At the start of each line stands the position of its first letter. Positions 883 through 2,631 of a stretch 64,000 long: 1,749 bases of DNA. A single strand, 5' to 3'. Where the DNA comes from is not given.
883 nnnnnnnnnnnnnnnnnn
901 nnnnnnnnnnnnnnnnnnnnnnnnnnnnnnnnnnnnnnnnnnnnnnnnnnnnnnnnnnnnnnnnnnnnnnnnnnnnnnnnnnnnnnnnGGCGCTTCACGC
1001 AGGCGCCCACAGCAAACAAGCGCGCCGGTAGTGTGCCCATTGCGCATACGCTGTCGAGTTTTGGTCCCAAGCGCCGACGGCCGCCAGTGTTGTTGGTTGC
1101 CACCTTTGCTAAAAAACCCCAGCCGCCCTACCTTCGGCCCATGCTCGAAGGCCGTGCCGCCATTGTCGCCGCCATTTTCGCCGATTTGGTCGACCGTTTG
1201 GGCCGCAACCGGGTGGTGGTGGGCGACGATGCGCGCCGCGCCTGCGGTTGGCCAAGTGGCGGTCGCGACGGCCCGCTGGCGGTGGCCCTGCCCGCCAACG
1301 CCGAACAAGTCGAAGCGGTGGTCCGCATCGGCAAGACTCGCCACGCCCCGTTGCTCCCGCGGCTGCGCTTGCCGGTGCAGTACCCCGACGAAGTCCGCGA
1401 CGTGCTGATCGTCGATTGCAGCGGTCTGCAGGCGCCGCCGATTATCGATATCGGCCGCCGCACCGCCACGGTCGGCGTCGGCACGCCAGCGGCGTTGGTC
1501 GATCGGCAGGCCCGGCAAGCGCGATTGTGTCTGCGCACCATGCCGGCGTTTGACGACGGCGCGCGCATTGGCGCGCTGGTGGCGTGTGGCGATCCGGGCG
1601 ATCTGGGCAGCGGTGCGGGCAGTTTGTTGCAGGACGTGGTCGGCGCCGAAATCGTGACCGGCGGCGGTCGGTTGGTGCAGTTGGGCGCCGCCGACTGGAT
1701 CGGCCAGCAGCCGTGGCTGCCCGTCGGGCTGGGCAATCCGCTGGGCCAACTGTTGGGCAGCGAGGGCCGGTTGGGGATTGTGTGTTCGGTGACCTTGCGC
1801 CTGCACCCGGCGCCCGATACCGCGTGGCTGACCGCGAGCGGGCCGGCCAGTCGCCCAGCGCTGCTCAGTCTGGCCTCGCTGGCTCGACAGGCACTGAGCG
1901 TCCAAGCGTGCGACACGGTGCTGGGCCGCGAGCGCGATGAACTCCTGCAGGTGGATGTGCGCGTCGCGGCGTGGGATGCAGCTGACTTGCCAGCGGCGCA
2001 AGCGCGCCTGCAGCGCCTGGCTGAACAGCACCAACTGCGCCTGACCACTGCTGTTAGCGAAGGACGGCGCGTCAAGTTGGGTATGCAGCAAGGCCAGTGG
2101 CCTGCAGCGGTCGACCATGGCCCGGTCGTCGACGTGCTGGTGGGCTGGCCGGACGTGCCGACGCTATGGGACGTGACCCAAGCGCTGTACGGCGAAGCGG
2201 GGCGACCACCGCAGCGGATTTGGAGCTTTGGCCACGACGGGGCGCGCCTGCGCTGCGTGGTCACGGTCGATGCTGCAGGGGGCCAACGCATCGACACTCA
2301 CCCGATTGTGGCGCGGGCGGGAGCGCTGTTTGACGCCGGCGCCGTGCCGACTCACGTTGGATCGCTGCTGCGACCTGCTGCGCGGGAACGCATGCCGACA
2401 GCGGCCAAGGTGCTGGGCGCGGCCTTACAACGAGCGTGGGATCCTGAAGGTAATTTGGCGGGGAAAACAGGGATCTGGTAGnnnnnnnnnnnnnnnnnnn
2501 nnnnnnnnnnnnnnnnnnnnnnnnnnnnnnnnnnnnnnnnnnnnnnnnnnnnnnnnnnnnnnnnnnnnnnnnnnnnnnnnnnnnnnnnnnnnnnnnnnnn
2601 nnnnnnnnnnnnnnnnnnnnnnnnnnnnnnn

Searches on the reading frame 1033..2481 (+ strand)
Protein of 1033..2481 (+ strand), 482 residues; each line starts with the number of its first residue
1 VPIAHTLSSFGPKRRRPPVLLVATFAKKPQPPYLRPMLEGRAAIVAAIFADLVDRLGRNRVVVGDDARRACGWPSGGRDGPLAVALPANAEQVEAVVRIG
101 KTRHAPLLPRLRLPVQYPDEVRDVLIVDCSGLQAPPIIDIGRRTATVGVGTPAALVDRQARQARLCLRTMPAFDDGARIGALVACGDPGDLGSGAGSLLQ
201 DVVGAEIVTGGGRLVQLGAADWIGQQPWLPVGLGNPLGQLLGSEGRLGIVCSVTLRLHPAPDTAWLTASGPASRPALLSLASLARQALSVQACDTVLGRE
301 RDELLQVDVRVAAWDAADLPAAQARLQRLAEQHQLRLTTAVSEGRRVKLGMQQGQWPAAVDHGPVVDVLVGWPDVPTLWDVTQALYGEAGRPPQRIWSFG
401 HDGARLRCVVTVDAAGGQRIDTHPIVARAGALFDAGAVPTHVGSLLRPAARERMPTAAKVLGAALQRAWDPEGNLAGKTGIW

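Call 53: search_protein_families(library=ncbifam, proteins=[window:1033-2481:+], max_evalue=0.001)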
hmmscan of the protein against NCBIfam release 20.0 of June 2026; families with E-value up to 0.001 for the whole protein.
window:1033-2481:+ (482 aa): 3 families
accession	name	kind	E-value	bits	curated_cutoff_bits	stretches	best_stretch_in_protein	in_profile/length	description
NF008439.0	PRK11282.1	equivalog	3e-06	26.3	284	1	146-294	64-207/358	glycolate oxidase subunit GlcE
TIGR00387.1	glcD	equivalog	1.5e-05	24.1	567.9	1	85-264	2-177/413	glycolate oxidase subunit GlcD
NF008408.0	PRK11230.1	equivalog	0.00017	20.2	897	1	75-265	50-235/499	glycolate oxidase subunit GlcD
